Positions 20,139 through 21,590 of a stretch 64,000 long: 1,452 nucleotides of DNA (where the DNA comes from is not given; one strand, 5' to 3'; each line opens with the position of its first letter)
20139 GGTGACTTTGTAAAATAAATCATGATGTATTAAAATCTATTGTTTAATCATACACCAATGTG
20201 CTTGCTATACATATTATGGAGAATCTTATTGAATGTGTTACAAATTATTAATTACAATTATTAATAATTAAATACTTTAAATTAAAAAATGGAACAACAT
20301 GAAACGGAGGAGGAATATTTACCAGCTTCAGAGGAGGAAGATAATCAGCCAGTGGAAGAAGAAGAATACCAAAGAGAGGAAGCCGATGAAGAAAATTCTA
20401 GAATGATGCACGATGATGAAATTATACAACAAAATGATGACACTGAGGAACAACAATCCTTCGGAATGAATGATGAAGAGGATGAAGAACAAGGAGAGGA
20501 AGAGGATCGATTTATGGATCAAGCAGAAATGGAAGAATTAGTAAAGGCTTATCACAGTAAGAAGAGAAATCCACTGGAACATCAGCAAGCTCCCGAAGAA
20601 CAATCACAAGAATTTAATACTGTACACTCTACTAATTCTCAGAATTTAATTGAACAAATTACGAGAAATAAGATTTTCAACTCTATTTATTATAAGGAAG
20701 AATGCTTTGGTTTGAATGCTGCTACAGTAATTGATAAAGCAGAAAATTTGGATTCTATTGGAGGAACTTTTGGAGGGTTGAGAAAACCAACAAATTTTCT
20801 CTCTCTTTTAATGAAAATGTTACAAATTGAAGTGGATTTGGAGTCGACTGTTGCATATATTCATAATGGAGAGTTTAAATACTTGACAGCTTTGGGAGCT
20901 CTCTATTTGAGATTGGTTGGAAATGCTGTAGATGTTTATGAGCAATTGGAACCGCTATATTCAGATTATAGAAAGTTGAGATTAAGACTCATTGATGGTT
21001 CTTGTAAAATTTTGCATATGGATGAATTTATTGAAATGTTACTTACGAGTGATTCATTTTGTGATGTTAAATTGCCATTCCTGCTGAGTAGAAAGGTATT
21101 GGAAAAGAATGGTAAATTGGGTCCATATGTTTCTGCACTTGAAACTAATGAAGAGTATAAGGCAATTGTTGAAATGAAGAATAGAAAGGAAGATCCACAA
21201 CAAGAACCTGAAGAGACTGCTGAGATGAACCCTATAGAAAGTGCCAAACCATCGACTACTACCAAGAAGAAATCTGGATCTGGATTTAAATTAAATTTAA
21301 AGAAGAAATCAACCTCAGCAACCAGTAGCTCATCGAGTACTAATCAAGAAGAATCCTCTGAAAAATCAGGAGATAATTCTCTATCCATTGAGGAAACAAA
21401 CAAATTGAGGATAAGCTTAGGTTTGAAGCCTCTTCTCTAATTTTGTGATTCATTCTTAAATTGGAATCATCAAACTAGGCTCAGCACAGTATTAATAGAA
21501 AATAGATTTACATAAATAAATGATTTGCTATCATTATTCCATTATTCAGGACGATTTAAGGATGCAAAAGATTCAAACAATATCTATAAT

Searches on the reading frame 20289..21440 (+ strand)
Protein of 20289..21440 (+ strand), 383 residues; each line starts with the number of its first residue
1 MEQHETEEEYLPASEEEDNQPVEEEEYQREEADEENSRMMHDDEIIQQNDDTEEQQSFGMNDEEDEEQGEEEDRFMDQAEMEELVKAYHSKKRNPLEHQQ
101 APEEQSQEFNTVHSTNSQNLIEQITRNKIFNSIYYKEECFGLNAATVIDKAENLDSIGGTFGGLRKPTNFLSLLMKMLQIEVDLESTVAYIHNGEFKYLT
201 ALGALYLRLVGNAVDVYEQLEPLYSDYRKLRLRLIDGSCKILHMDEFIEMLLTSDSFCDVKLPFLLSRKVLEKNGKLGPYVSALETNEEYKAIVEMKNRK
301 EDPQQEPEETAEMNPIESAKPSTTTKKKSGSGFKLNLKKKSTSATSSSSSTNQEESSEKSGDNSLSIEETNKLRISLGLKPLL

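Call 39: search_protein_families(library=pfam, proteins=[window:20289-21440:+], max_evalue=0.0001)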
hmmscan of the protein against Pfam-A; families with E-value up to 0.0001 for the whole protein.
window:20289-21440:+ (383 aa): 2 families
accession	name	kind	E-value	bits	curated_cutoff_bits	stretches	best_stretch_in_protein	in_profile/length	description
PF03371.20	PRP38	-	8.3e-57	192.2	22.4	1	111-274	2-172/173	PRP38 family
PF19252.4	HIND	-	3.1e-11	42.9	25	1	363-382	2-21/25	HIND motif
